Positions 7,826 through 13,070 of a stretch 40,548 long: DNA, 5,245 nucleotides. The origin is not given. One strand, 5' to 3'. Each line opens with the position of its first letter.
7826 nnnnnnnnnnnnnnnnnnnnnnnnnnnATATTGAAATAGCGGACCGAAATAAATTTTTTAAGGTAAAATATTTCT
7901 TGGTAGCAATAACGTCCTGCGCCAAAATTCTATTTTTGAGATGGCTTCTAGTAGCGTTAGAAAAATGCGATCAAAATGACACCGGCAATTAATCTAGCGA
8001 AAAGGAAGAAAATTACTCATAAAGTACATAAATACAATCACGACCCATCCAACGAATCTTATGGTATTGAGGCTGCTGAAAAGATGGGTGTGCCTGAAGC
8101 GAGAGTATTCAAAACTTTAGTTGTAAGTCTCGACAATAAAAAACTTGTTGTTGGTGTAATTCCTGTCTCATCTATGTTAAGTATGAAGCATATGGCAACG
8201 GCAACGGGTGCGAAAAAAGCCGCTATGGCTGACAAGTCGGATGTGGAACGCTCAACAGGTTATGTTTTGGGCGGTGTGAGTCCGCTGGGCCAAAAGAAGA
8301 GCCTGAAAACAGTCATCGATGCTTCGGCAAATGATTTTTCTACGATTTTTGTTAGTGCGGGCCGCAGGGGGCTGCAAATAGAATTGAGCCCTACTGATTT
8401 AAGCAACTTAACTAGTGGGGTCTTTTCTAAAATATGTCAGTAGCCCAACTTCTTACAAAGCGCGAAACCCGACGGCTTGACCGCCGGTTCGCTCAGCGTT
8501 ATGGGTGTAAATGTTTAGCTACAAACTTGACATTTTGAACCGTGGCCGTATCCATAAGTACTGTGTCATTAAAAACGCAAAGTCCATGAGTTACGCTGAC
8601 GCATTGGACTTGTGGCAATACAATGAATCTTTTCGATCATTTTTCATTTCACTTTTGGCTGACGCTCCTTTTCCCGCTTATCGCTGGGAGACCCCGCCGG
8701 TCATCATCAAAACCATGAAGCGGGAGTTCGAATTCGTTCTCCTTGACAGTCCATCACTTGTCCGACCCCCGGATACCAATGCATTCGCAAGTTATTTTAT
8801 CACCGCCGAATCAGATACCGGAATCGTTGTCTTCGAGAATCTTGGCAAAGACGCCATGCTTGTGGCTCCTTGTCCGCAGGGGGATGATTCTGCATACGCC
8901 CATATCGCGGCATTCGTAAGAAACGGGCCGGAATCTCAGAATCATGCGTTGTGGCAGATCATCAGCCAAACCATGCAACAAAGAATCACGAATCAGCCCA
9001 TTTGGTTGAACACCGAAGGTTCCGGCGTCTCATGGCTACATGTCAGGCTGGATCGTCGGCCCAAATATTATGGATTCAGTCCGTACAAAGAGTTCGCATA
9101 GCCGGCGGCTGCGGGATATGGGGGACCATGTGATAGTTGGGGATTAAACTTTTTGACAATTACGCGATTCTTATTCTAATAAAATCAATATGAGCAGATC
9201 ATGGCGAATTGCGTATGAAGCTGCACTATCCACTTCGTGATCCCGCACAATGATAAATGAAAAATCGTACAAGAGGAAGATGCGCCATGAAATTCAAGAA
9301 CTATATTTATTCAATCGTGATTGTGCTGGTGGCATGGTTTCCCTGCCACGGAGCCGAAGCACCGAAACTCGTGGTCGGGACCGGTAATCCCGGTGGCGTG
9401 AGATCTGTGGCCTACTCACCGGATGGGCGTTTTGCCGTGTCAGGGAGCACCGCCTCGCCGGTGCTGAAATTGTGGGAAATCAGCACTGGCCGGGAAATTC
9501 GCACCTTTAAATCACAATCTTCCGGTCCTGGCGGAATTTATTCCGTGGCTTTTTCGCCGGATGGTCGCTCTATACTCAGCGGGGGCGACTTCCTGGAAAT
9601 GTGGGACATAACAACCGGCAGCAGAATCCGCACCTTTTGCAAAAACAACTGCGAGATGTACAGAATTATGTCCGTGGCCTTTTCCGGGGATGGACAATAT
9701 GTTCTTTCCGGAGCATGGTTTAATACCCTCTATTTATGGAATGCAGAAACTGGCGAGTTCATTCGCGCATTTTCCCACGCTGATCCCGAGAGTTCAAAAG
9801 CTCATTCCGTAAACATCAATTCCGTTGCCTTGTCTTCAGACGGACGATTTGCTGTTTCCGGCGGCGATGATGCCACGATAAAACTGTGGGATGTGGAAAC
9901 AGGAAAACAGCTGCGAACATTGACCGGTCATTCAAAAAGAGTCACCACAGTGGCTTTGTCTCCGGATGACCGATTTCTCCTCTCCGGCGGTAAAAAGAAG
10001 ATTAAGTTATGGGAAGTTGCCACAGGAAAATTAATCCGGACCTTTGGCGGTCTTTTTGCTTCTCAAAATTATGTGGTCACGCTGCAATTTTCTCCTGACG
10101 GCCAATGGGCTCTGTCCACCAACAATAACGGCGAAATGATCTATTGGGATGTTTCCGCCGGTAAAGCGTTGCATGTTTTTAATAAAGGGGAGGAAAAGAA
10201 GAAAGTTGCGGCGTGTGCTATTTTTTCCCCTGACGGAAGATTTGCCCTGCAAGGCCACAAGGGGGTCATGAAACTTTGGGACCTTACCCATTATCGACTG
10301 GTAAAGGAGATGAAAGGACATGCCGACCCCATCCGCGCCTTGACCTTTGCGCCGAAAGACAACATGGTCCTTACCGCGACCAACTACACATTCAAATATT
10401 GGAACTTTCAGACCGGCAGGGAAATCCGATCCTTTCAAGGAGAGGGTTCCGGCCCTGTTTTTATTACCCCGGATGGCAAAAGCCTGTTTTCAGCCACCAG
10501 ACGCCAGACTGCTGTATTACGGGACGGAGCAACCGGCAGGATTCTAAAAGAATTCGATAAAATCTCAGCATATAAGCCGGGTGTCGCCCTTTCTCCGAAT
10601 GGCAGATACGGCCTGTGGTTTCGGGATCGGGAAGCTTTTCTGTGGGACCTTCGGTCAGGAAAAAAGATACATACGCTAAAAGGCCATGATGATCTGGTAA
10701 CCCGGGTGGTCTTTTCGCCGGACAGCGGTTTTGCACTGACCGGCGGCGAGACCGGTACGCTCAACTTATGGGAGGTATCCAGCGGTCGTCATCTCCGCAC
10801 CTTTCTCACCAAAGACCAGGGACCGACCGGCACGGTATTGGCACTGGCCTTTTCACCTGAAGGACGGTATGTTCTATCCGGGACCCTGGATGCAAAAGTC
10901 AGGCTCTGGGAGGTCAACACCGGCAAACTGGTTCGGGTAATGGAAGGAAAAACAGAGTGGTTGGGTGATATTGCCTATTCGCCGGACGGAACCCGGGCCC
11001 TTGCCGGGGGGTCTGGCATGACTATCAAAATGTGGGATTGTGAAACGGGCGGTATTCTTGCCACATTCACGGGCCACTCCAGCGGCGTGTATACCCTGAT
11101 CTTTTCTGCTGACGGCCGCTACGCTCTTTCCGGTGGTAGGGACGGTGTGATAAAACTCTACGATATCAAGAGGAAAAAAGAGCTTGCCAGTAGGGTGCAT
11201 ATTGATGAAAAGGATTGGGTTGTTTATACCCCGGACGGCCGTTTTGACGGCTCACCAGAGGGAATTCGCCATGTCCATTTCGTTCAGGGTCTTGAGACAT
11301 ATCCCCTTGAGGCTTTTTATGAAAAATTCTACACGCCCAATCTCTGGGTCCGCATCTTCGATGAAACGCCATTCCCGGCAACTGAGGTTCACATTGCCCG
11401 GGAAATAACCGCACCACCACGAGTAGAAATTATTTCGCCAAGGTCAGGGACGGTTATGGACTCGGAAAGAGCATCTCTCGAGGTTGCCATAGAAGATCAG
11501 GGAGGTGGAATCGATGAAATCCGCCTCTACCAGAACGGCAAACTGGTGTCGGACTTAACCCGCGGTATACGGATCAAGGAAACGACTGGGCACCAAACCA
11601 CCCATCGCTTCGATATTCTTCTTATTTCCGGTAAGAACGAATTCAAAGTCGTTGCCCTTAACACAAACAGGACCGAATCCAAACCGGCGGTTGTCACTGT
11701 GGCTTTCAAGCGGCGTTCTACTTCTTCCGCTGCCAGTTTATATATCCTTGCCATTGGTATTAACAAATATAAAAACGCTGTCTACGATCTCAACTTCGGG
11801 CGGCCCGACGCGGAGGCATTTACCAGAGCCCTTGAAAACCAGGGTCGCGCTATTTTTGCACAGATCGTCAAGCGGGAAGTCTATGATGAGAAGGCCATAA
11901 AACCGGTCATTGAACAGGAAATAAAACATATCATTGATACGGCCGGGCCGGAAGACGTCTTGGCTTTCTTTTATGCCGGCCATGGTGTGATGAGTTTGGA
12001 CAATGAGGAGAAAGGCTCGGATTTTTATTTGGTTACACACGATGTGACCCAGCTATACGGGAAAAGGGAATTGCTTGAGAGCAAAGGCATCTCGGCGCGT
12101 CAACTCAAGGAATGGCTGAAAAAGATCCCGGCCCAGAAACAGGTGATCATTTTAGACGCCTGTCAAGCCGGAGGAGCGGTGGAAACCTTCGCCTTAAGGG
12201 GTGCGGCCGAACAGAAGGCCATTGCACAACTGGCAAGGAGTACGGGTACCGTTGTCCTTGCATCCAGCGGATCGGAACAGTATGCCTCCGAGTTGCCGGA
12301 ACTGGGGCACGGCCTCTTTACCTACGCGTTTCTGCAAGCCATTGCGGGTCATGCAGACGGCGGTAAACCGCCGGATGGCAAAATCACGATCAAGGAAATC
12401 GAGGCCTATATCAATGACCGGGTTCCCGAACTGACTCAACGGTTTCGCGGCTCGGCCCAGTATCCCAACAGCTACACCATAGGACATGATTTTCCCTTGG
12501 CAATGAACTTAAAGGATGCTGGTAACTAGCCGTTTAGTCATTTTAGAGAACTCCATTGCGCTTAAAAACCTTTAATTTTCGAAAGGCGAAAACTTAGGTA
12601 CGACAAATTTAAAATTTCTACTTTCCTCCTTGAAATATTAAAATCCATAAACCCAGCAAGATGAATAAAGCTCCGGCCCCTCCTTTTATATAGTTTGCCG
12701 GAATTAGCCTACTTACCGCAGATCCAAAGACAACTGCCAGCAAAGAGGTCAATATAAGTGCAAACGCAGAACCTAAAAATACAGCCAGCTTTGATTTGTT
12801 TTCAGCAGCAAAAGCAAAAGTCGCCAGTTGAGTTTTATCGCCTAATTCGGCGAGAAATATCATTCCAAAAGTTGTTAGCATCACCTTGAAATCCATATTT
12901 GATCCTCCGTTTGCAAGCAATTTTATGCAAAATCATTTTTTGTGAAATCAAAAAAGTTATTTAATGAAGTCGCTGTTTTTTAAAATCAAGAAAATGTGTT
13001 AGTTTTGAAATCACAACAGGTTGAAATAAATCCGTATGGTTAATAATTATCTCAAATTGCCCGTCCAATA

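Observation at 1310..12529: Three caspase-family (C14) protease genes with three different accessory modules clustered beside a tyrosine recombinase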

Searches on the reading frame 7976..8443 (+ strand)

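Call 3: search_protein_families(library=pfam, proteins=[window:7976-8443:+], max_evalue=0.01)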
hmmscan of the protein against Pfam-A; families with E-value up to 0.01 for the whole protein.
window:7976-8443:+ (155 aa): 1 family
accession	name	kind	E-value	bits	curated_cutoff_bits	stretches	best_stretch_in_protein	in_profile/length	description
PF04073.20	tRNA_edit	-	2.4e-24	86.2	25.5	1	32-144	9-122/123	Aminoacyl-tRNA editing domain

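Call 48: search_protein_families(library=ncbifam, proteins=[window:7976-8443:+], max_evalue=0.001)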
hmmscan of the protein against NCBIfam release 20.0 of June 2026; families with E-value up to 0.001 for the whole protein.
window:7976-8443:+ (155 aa): 3 families
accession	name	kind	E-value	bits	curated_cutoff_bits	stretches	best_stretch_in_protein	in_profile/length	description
TIGR00011.1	YbaK_EbsC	equivalog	1.7e-56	190.2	153.25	1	2-154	1-152/152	Cys-tRNA(Pro) deacylase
NF007951.0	PRK10670.1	equivalog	8e-53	178.6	243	1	1-154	1-156/159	Cys-tRNA(Pro)/Cys-tRNA(Cys) deacylase YbaK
NF006625.0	PRK09194.1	equivalog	4.3e-08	32.5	558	1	25-133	255-362/559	proline--tRNA ligase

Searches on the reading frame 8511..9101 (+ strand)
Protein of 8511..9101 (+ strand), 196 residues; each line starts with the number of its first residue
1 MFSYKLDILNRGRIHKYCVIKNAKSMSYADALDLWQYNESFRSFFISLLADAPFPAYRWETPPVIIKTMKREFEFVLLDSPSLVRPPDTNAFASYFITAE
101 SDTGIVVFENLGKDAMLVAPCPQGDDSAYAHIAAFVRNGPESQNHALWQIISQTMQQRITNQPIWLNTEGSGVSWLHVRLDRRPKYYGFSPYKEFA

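Call 3: search_protein_families(library=pfam, proteins=[window:8511-9101:+], max_evalue=0.01)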
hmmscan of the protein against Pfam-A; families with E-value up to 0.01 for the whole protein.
window:8511-9101:+ (196 aa): 1 family
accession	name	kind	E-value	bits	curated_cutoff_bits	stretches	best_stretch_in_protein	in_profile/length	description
PF22086.1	DUF6940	-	5.3e-68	229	27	1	27-193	1-168/168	Family of unknown function (DUF6940)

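Call 27: find_related_loci(query=window:8511-9101:+, collection=genome_contigs, flank=10000)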
Query window:8511-9101:+ (196 aa) in genome_contigs; peptide patterns used: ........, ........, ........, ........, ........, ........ (x = any residue, [..] = any of these).
48 stretches matched a pattern; 1 encode a relative of the query (tblastn E <= 1e-3); 1 distinct loci.
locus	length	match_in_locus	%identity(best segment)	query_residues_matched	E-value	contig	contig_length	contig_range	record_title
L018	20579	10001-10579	43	1-196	5e-54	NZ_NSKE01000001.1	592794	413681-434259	Aliifodinibius salipaludis strain WN023 contig1, whole genome shotgun sequence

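Call 48: search_protein_families(library=ncbifam, proteins=[window:8511-9101:+], max_evalue=0.001)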
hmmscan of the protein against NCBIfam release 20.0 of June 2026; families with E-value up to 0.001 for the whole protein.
window:8511-9101:+ (196 aa): 0 families

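Call 57: search_protein_families(library=padloc, proteins=[window:8511-9101:+], max_evalue=0.001)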
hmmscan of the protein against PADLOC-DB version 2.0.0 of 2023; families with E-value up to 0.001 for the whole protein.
window:8511-9101:+ (196 aa): 0 families

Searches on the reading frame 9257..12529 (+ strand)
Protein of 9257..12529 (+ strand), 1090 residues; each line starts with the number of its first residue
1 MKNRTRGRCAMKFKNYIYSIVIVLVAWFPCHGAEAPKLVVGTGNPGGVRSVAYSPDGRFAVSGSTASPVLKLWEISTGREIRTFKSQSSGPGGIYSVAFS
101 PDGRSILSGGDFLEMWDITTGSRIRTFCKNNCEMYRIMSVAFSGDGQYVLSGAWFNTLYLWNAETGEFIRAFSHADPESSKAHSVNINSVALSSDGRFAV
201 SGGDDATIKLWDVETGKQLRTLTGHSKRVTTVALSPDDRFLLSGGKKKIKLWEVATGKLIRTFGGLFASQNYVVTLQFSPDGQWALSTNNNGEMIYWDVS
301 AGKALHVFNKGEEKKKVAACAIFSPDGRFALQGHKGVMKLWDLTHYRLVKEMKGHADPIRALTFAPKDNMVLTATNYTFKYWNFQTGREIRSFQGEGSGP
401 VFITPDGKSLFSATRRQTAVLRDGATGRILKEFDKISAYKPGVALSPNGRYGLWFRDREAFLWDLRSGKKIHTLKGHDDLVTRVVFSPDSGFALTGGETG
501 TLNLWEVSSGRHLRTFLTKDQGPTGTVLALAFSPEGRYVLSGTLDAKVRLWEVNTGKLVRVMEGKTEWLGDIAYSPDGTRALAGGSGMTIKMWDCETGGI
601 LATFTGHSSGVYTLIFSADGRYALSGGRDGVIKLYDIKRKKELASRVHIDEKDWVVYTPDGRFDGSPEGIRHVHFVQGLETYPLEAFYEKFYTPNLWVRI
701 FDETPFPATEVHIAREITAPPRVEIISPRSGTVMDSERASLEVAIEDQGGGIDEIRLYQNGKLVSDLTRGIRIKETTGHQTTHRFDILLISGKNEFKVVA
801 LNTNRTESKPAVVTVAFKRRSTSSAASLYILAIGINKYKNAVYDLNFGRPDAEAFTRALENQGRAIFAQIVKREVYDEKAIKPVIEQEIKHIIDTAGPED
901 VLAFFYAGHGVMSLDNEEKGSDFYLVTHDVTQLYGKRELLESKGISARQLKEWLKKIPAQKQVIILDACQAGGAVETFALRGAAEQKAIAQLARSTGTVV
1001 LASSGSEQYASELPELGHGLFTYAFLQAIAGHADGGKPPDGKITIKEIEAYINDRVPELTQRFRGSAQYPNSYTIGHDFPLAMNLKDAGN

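Call 3: search_protein_families(library=pfam, proteins=[window:9257-12529:+], max_evalue=0.01)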
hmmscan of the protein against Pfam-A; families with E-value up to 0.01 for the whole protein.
window:9257-12529:+ (1090 aa): 55 families (the best 25 are shown)
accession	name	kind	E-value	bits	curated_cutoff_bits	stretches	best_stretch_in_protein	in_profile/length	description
PF25174.1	Beta-prop_THOC3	-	3.1e-105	351.5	305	4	183-449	1-266/272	THOC3 beta-propeller domain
PF00400.38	WD40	-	6.9e-86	279.5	27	8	216-252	1-38/39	WD domain, G-beta repeat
PF24814.1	WD40_Prp19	-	1.1e-77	261.3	320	3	182-394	4-216/281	Prp19 WD40 domain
PF25173.1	Beta-prop_WDR3_1st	-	1.4e-71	240.5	154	4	114-299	12-184/184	WDR3 first beta-propeller domain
PF25175.1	Beta-prop_WDR5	-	3e-70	237.3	250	5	182-356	50-221/296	WDR5 beta-propeller domain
PF24817.1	WD40_WDHD1_1st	-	4.9e-57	193.8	109.9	5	185-372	87-281/291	WDHD1 first WD40 domain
PF24807.1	WD40_CDC20-Fz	-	2.3e-52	178.5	200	4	72-263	33-218/292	CDC20/Fizzy WD40 domain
PF25391.1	WD40_Gbeta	-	5.9e-51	173.9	150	6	183-336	142-291/340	G protein beta WD-40 repeat protein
PF25168.1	Beta-prop_WDR36-Utp21_2nd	-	2.9e-48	165.3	84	5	492-640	126-272/335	WDR36/Utp21 second beta-propeller domain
PF23414.1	Beta-prop_EML_2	-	5.9e-47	160.7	90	4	487-658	7-174/266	Echinoderm microtubule-associated protein second beta-propeller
PF25172.1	Beta-prop_WDR3_2nd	-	9.6e-46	156.8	140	5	527-636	178-287/293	WDR3 second beta-propeller domain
PF24796.1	WDR55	-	3.3e-42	145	200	4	526-645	9-132/296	WDR55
PF24805.1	EIF3I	-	1.4e-41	143.1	200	5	181-394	7-227/324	EIF3I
PF23393.2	Beta-prop_WDR90_POC16_2nd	-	3e-40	138.7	60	5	157-252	202-290/291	WDR90/POC16, second beta-propeller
PF23409.1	Beta-prop_EML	-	3.2e-40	138.7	88.2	4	182-314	61-199/267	Echinoderm microtubule-associated protein first beta-propeller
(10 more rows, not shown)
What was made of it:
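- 9257..12529 (+): Caspase 3 (1090 aa; probable start at 9287): signal peptide, 14 WD40 blades (about nt 9374-11206), Big_7 Ig-like domain (about 11417-11569), C14 domain (about 11747-12472; His909, Cys969). Pfam WD40 and beta-propeller families (call 3).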

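Call 48: search_protein_families(library=ncbifam, proteins=[window:9257-12529:+], max_evalue=0.001)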
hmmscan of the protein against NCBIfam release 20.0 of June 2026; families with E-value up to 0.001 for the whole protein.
window:9257-12529:+ (1090 aa): 1 family
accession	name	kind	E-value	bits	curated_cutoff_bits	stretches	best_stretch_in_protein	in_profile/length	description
NF047832.1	caspase_w_EACC1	subfamily_domain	4.2e-24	85.2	140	1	831-1057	4-209/211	caspase, EACC1-associated type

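Call 57: search_protein_families(library=padloc, proteins=[window:9257-12529:+], max_evalue=0.001)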
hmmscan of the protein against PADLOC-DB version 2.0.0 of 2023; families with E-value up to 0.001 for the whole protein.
window:9257-12529:+ (1090 aa): 2 families
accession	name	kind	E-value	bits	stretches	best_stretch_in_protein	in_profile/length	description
PDLC02919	HEAT-ARM_XIII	-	1.3e-18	63.9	2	406-648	60-289/1972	-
PDLC02987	caspase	-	7.7e-14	49.7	1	828-1007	3-147/453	-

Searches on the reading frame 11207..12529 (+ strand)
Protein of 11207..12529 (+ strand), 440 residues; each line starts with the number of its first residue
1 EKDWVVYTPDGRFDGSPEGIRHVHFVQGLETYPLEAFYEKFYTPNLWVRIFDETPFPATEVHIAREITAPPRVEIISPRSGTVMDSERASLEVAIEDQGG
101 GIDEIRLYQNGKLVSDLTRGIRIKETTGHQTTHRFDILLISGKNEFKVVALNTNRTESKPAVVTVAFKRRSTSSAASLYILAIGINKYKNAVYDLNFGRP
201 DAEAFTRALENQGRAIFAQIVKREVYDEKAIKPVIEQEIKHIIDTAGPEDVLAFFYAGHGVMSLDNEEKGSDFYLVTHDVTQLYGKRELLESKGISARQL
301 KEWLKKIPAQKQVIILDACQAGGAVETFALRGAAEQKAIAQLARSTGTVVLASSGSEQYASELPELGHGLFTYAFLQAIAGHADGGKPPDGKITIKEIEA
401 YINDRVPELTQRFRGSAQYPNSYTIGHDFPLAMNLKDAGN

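Call 4: search_protein_families(library=pfam, proteins=[window:11207-12529:+], max_evalue=0.05)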
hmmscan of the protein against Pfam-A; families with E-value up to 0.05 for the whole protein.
window:11207-12529:+ (440 aa): 2 families
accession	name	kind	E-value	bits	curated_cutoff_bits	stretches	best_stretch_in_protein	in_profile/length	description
PF00656.27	Peptidase_C14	-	2.9e-16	60.3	21.4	1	181-422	5-223/233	Caspase domain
PF17957.7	Big_7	-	1.5e-05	26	24.1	1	71-121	1-44/70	Bacterial Ig domain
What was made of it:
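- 9257..12529 (+): Big_7 E = 1.5e-5 and C14 E = 2.9e-16 (call 4).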

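Call 10: search_solved_structures(query=window:11207-12529:+, max_evalue=0.01, show_alignments=1)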
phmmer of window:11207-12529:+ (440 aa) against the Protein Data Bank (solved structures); distinct sequences matched with E-value up to 0.01: 0.
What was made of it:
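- Tried and rejected: Sequence search of the caspase 3 C-terminus against the PDB found nothing (call 10); its C14 assignment rests on Pfam and the family alignment.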

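Call 25: find_homologous_proteins(query=window:11207-12529:+, max_evalue=0.00001)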
Query window:11207-12529:+ (440 aa): 382 proteins with E <= 0.00001 among 8000 candidates; the best 120 are listed.
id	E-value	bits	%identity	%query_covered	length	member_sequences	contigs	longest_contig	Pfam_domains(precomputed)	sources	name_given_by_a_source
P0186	4.1e-244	828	85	98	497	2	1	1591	PF25174.2,PF24814.2,PF23381.2,PF25391.2,PF00656.28,PF17957.8,PF25173.2,PF25175.2,PF00400.39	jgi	jgi:hypothetical protein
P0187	4.9e-189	647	78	84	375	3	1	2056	PF00656.28,PF17957.8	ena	-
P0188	3.9e-185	634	82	79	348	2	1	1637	PF00656.28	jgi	-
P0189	2.6e-139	483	53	97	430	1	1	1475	PF00656.28,PF17957.8,PF12770.13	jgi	jgi:hypothetical protein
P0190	1.3e-138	481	67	70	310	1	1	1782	PF00656.28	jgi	jgi:uncharacterized caspase-like protein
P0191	1.9e-138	480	51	98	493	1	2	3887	PF25174.2,PF23381.2,PF00656.28,PF25175.2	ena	-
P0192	1.1e-137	478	51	98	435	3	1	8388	PF00656.28,PF17957.8,PF12770.13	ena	-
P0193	7.1e-133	462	54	91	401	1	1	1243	PF00656.28,PF17957.8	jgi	-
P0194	1.9e-132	460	51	98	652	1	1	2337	PF25168.2,PF24105.2,PF24805.2,PF25048.2,PF24017.3,PF23342.2,PF23411.2,PF13570.14,PF23760.2,PF24817.2,PF23798.2,PF23393.3,PF23389.2,PF23609.2,PF20426.5,PF00656.28,PF25460.2,PF00400.39,PF23414.2,PF25178.1,PF23410.5,PF23775.2,PF25174.2,PF24814.2,PF23381.2,PF17957.8,PF21029.4,PF25173.2,PF25171.2,PF12894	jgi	jgi:WD40 repeat protein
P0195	4.8e-132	459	50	98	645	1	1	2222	PF25168.2,PF23586.3,PF24105.2,PF24805.2,PF25048.2,PF24017.3,PF23342.2,PF23760.2,PF24817.2,PF23798.2,PF23393.3,PF23609.2,PF20426.5,PF00656.28,PF25460.2,PF00400.39,PF11715.17,PF23414.2,PF25178.1,PF25174.2,PF24814.2,PF23381.2,PF17957.8,PF25173.2,PF25171.2,PF12894.14,PF25175.2,PF24796.2,PF24780.2,PF2340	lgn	-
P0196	2.4e-129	450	49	98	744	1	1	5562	PF25168.2,PF23410.5,PF25174.2,PF24814.2,PF24105.2,PF24805.2,PF23381.2,PF17957.8,PF25173.2,PF25171.2,PF25175.2,PF24817.2,PF24796.2,PF24780.2,PF25172.2,PF24782.3,PF25391.2,PF00656.28,PF23869.2,PF24807.2,PF25047.1,PF00400.39,PF23414.2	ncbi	ncbi:MAG TPA: caspase family protein, partial [Bacteroidota bacterium]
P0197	2.2e-128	447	48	98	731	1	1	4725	PF25168.2,PF23586.3,PF24105.2,PF24805.2,PF24817.2,PF23393.3,PF00656.28,PF00400.39,PF23414.2,PF25174.2,PF24814.2,PF23381.2,PF17957.8,PF25173.2,PF25171.2,PF12894.14,PF25175.2,PF24796.2,PF24780.2,PF23409.2,PF25172.2,PF24782.3,PF25391.2,PF23869.2,PF24807.2,PF25047.1,PF26550.2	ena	-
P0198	1.7e-127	444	48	98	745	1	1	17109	PF25168.2,PF23586.3,PF24105.2,PF24805.2,PF25048.2,PF24017.3,PF23342.2,PF24817.2,PF23798.2,PF23393.3,PF23609.2,PF20426.5,PF00656.28,PF25460.2,PF00400.39,PF23414.2,PF25178.1,PF23410.5,PF23775.2,PF25174.2,PF24814.2,PF23381.2,PF17957.8,PF25173.2,PF25171.2,PF12894.14,PF25175.2,PF24796.2,PF07676.19,PF2478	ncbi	-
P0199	1.0e-125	438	48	98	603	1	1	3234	PF25168.2,PF25174.2,PF24814.2,PF23381.2,PF17957.8,PF25173.2,PF25175.2,PF24817.2,PF25172.2,PF24782.3,PF25391.2,PF00656.28,PF24807.2,PF00400.39,PF23414.2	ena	-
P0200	8.6e-122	425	46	98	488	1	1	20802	PF00656.28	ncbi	-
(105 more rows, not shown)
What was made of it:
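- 9257..12529 (+): The architecture is shared by hundreds of proteins in many phyla (call 25).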

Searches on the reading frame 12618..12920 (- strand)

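Call 4: search_protein_families(library=pfam, proteins=[window:12618-12920:-], max_evalue=0.05)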
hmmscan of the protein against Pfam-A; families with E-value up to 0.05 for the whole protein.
window:12618-12920:- (100 aa): 2 families
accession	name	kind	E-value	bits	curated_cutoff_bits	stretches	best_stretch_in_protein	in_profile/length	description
PF01169.24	GDT1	-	1.1e-24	86.9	27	1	15-90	1-75/75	Divalent cation/proton antiporter GDT1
PF03596.19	Cad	-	0.019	15.3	26.2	1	35-96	16-76/192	Cadmium resistance transporter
